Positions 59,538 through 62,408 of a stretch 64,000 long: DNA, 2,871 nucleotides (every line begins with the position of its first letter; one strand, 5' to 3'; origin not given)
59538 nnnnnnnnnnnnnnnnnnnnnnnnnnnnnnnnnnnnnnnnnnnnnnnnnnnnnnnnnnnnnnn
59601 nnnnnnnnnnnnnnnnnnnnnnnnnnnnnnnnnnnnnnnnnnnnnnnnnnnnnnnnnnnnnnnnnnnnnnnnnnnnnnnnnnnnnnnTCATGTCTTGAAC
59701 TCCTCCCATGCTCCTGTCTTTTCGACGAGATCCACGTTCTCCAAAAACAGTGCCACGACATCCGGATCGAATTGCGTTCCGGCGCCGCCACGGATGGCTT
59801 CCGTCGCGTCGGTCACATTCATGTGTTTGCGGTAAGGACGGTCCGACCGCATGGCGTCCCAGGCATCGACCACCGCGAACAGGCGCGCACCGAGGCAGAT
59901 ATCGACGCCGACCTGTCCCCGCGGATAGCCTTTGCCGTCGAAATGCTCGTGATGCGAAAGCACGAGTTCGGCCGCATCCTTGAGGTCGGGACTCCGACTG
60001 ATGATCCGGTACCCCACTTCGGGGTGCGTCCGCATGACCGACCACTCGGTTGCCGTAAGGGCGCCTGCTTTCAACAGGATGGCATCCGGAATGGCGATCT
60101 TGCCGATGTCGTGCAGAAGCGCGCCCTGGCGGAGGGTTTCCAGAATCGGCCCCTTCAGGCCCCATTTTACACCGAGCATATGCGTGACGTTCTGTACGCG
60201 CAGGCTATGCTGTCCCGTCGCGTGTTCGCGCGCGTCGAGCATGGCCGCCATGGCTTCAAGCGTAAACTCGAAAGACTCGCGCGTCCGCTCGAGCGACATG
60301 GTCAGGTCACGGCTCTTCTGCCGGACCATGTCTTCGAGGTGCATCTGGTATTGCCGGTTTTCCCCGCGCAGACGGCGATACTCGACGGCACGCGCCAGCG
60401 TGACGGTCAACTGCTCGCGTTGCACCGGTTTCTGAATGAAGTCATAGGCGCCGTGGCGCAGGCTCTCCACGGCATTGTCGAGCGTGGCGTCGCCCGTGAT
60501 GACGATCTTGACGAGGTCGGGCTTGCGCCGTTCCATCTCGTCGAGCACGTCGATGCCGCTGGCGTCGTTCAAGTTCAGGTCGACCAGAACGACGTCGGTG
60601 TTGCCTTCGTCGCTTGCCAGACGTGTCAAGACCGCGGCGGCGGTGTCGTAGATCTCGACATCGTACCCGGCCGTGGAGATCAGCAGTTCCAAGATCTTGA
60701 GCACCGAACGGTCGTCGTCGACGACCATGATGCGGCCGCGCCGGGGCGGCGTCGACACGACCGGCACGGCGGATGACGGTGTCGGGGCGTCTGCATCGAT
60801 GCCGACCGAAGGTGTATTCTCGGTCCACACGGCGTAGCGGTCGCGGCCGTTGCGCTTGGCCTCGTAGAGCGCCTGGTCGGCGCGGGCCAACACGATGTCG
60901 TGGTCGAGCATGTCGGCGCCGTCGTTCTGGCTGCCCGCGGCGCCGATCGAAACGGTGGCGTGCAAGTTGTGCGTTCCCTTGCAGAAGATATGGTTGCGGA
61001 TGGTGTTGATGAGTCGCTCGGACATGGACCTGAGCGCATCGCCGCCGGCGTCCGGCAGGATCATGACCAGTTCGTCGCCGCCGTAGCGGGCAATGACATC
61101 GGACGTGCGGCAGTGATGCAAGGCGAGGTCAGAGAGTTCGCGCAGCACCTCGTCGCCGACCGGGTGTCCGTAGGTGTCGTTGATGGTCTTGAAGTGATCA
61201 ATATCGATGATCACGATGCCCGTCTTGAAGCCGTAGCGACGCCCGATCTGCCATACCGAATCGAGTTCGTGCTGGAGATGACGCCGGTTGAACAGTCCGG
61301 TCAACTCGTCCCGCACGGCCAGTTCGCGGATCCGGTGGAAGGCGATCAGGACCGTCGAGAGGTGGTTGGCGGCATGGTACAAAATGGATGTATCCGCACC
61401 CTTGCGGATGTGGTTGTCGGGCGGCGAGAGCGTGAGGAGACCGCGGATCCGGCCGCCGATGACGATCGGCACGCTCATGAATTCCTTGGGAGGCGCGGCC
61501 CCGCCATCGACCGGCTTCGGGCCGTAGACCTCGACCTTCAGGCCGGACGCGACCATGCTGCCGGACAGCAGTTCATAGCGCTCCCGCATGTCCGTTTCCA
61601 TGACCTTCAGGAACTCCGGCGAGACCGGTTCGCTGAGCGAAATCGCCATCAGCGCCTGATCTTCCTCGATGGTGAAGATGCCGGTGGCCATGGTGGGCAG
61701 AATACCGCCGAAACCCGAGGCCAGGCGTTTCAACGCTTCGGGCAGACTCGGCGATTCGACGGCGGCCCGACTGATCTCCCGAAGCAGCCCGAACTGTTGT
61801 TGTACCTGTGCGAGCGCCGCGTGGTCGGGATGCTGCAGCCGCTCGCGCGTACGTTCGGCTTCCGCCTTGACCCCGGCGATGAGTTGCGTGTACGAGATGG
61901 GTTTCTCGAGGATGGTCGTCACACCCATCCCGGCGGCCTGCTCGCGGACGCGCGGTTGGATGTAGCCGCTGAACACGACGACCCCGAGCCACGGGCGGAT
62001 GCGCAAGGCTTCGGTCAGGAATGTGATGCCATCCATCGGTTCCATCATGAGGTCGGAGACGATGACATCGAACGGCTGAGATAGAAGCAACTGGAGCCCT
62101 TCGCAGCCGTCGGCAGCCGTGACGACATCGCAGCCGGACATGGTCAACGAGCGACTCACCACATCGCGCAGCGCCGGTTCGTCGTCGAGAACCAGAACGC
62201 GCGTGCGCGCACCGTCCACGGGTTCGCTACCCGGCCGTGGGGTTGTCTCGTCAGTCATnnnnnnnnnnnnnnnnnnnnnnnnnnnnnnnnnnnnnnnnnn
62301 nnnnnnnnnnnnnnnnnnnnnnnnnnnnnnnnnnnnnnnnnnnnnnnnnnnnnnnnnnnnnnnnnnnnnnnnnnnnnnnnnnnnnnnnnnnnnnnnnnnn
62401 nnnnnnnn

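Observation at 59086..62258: Bifunctional REC-GAF-GGDEF-REC-HD-GYP c-di-GMP enzyme translationally coupled to a secreted MORN-repeat protein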

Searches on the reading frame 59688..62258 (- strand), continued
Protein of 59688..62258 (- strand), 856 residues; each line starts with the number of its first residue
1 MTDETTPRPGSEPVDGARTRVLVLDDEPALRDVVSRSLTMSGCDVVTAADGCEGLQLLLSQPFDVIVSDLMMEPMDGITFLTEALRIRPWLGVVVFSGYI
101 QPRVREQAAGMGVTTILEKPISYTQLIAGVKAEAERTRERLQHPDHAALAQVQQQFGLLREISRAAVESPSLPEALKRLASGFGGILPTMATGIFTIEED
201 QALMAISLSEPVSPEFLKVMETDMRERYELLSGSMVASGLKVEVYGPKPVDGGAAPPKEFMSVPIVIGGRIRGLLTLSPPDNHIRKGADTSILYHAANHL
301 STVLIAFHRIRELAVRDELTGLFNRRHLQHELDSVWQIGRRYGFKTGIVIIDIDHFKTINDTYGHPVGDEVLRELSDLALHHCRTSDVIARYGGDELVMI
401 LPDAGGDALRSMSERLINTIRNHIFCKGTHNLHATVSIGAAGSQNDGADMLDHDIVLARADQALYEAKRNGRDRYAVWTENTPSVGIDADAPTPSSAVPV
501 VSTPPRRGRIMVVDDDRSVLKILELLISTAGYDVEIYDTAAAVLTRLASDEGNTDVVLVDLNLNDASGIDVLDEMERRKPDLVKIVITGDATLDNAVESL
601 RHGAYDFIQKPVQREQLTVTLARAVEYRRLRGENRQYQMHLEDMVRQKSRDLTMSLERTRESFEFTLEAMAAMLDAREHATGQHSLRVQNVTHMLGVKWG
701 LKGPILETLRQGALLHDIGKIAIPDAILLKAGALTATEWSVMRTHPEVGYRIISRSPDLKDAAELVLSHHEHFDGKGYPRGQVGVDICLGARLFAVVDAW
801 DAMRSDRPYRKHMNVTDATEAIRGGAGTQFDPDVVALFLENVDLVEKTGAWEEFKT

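Call 83: search_protein_families(library=pfam, proteins=[P0293, P0294, P0306, P0297, P0311, P0318, P0343, P0334, P0342, P0338], max_evalue=0.0001)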
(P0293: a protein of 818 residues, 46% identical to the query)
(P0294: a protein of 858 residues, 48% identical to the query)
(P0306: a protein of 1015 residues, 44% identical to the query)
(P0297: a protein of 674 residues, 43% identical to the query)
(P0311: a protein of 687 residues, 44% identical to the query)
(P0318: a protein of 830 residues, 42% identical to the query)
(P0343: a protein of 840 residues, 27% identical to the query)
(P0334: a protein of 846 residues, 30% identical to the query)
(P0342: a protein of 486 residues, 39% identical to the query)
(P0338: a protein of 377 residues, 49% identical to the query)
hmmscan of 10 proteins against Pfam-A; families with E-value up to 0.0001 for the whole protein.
P0293 (818 aa): 10 families
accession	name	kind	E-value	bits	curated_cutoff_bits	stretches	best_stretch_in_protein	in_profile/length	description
PF00990.26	GGDEF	-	5e-44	150.4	23.8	1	283-439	3-161/161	Diguanylate cyclase, GGDEF domain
PF13487.12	HD_5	-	6.1e-42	143.7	27.2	1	632-797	2-170/170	HD domain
PF08447.18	PAS_3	-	6.1e-35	119.8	25.6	2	169-256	2-88/89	PAS fold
PF13426.13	PAS_9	-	4.1e-25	88.5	27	1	28-131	1-103/103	PAS domain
PF01966.28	HD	-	4.5e-24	85.4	22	1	645-765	2-115/116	HD domain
PF00072.30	Response_reg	-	1.3e-23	83.7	30.2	1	473-584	1-110/111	Response regulator receiver domain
PF08448.16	PAS_4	-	5.3e-18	65.7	23.1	1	24-134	1-110/110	PAS fold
PF00989.32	PAS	-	8.1e-17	61.7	22.6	1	23-122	6-107/113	PAS fold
PF13188.13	PAS_8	-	1.7e-08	34.5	21.8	1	22-60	5-44/65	PAS domain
PF08668.18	HDOD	-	7.4e-05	22.8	22.9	0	638-688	89-137/196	HDOD domain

P0294 (858 aa): 6 families
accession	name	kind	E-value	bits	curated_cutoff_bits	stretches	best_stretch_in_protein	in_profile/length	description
PF00990.26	GGDEF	-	3.2e-45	154.2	23.8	1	318-476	1-161/161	Diguanylate cyclase, GGDEF domain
PF13487.12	HD_5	-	6e-40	137.2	27.2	1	666-831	2-170/170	HD domain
PF00072.30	Response_reg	-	6.1e-23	81.5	30.2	1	507-615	1-107/111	Response regulator receiver domain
PF01966.28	HD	-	2.2e-22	80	22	1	679-800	2-116/116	HD domain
PF08447.18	PAS_3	-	3.6e-16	59.6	25.6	1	212-292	7-87/89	PAS fold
PF01590.32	GAF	-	1.4e-05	26.1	22.4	1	30-170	6-133/133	GAF domain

P0306 (1015 aa): 11 families
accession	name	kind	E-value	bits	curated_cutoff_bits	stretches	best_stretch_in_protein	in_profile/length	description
PF00990.26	GGDEF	-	2.9e-44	151.1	23.8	1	483-641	1-161/161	Diguanylate cyclase, GGDEF domain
PF13487.12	HD_5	-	1.1e-37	129.8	27.2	1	832-996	3-170/170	HD domain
PF00072.30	Response_reg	-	1.1e-21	77.6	30.2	1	672-780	1-107/111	Response regulator receiver domain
PF08447.18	PAS_3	-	6e-21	75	25.6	1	374-457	4-87/89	PAS fold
PF01966.28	HD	-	2.5e-19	70.1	22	1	844-964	2-115/116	HD domain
PF01590.32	GAF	-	1.5e-15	58.3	22.4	1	44-186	4-133/133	GAF domain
PF08448.16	PAS_4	-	4.4e-11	43.4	23.1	0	383-465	29-108/110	PAS fold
PF00989.32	PAS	-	5.2e-11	43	22.6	1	210-306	11-106/113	PAS fold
PF13185.12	GAF_2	-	2.7e-10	41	28.6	1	42-187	4-136/136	GAF domain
PF13426.13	PAS_9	-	1.9e-06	28.5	27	0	212-314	3-102/103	PAS domain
PF13492.12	GAF_3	-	1.3e-05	26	27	0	46-188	6-129/129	GAF domain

P0297 (674 aa): 5 families
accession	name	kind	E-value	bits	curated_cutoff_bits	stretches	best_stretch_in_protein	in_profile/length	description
PF00990.26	GGDEF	-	3e-44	151.1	23.8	1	127-285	2-161/161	Diguanylate cyclase, GGDEF domain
PF13487.12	HD_5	-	5.9e-41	140.5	27.2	1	481-646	2-170/170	HD domain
PF01966.28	HD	-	1e-21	77.8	22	1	494-614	2-115/116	HD domain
PF00072.30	Response_reg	-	9.1e-21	74.5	30.2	1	322-433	1-110/111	Response regulator receiver domain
PF08668.18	HDOD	-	9.1e-05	22.5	22.9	0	492-537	94-137/196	HDOD domain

P0311 (687 aa): 5 families
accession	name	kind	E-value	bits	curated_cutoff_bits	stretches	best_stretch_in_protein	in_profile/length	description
PF00990.26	GGDEF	-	1.8e-42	145.3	23.8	1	157-313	3-161/161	Diguanylate cyclase, GGDEF domain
PF13487.12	HD_5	-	1.2e-36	126.5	27.2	1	504-669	2-170/170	HD domain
PF00072.30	Response_reg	-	7.8e-23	81.2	30.2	1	345-452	1-106/111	Response regulator receiver domain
PF01966.28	HD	-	1.1e-22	80.9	22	1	517-637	2-115/116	HD domain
PF08447.18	PAS_3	-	2e-12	47.7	25.6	1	49-124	6-81/89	PAS fold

P0318 (830 aa): 9 families
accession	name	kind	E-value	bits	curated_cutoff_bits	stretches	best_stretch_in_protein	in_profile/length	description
PF00990.26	GGDEF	-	6.5e-43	146.7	23.8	1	289-445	1-160/161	Diguanylate cyclase, GGDEF domain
PF13487.12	HD_5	-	1.9e-32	112.8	27.2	1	649-808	7-169/170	HD domain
PF08447.18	PAS_3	-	8.9e-28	96.8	25.6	2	182-263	6-87/89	PAS fold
PF13426.13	PAS_9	-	1.6e-24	86.6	27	1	38-139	3-103/103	PAS domain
PF00072.30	Response_reg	-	9e-22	77.8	30.2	1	485-594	1-108/111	Response regulator receiver domain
PF00989.32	PAS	-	8.6e-17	61.6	22.6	1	30-137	5-113/113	PAS fold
PF01966.28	HD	-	3.9e-16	59.8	22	1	658-776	3-114/116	HD domain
PF08448.16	PAS_4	-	6.1e-15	55.8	23.1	2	32-141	1-109/110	PAS fold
PF13188.13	PAS_8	-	9.6e-06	25.8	21.8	1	31-70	6-46/65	PAS domain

P0343 (840 aa): 4 families
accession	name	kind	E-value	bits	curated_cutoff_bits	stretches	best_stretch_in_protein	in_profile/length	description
PF00990.26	GGDEF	-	7.2e-38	130.3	23.8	1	304-460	3-161/161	Diguanylate cyclase, GGDEF domain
PF13487.12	HD_5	-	3.5e-37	128.2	27.2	1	658-824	2-170/170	HD domain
PF00072.30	Response_reg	-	8.9e-24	84.2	30.2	1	499-608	1-108/111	Response regulator receiver domain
PF01966.28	HD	-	4.5e-22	79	22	1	673-792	4-115/116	HD domain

P0334 (846 aa): 4 families
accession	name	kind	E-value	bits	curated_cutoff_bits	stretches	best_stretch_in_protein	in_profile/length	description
PF00990.26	GGDEF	-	2.9e-40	138.1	23.8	1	302-459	2-161/161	Diguanylate cyclase, GGDEF domain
PF13487.12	HD_5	-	6e-36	124.2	27.2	1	655-819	4-170/170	HD domain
PF00072.30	Response_reg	-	4.4e-27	94.9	30.2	1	494-604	1-109/111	Response regulator receiver domain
PF01966.28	HD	-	1.5e-22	80.5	22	1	668-787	4-115/116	HD domain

P0342 (486 aa): 2 families
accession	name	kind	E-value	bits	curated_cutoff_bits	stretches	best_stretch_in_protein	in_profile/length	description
PF00990.26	GGDEF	-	1.1e-43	149.2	23.8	1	316-475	1-160/161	Diguanylate cyclase, GGDEF domain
PF00072.30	Response_reg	-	2.3e-18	66.8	30.2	1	24-133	1-110/111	Response regulator receiver domain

P0338 (377 aa): 3 families
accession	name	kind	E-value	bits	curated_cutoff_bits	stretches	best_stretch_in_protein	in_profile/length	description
PF13487.12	HD_5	-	4e-37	128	27.2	1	188-352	2-169/170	HD domain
PF00072.30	Response_reg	-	4.4e-25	88.4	30.2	1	29-140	1-110/111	Response regulator receiver domain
PF01966.28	HD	-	1.6e-19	70.7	22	1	202-322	3-116/116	HD domain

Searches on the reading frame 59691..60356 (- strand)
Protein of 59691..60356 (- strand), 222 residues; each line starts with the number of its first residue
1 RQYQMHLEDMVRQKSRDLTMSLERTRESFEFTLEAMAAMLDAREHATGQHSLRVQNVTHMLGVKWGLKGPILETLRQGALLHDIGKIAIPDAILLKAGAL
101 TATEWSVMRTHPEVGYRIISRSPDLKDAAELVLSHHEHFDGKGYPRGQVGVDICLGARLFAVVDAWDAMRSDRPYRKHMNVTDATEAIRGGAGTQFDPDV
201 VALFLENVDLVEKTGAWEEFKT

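Call 85: search_solved_structures(query=window:59691-60356:-, max_evalue=1e-20, show_alignments=3)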
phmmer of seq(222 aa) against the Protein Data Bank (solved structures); distinct sequences matched with E-value up to 1e-20: 3.
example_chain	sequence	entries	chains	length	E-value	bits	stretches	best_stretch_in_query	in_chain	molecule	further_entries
4mcw_A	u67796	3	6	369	3.9e-33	117.9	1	23-210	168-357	Metal dependent phosphohydrolase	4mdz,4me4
5z7c_A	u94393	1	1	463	9.7e-31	110.1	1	30-206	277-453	3'3'-cGAMP-specific phosphodiesterase 3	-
4r8z_A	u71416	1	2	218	8.6e-27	97.2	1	30-209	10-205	Cyclic di-GMP phosphodiesterase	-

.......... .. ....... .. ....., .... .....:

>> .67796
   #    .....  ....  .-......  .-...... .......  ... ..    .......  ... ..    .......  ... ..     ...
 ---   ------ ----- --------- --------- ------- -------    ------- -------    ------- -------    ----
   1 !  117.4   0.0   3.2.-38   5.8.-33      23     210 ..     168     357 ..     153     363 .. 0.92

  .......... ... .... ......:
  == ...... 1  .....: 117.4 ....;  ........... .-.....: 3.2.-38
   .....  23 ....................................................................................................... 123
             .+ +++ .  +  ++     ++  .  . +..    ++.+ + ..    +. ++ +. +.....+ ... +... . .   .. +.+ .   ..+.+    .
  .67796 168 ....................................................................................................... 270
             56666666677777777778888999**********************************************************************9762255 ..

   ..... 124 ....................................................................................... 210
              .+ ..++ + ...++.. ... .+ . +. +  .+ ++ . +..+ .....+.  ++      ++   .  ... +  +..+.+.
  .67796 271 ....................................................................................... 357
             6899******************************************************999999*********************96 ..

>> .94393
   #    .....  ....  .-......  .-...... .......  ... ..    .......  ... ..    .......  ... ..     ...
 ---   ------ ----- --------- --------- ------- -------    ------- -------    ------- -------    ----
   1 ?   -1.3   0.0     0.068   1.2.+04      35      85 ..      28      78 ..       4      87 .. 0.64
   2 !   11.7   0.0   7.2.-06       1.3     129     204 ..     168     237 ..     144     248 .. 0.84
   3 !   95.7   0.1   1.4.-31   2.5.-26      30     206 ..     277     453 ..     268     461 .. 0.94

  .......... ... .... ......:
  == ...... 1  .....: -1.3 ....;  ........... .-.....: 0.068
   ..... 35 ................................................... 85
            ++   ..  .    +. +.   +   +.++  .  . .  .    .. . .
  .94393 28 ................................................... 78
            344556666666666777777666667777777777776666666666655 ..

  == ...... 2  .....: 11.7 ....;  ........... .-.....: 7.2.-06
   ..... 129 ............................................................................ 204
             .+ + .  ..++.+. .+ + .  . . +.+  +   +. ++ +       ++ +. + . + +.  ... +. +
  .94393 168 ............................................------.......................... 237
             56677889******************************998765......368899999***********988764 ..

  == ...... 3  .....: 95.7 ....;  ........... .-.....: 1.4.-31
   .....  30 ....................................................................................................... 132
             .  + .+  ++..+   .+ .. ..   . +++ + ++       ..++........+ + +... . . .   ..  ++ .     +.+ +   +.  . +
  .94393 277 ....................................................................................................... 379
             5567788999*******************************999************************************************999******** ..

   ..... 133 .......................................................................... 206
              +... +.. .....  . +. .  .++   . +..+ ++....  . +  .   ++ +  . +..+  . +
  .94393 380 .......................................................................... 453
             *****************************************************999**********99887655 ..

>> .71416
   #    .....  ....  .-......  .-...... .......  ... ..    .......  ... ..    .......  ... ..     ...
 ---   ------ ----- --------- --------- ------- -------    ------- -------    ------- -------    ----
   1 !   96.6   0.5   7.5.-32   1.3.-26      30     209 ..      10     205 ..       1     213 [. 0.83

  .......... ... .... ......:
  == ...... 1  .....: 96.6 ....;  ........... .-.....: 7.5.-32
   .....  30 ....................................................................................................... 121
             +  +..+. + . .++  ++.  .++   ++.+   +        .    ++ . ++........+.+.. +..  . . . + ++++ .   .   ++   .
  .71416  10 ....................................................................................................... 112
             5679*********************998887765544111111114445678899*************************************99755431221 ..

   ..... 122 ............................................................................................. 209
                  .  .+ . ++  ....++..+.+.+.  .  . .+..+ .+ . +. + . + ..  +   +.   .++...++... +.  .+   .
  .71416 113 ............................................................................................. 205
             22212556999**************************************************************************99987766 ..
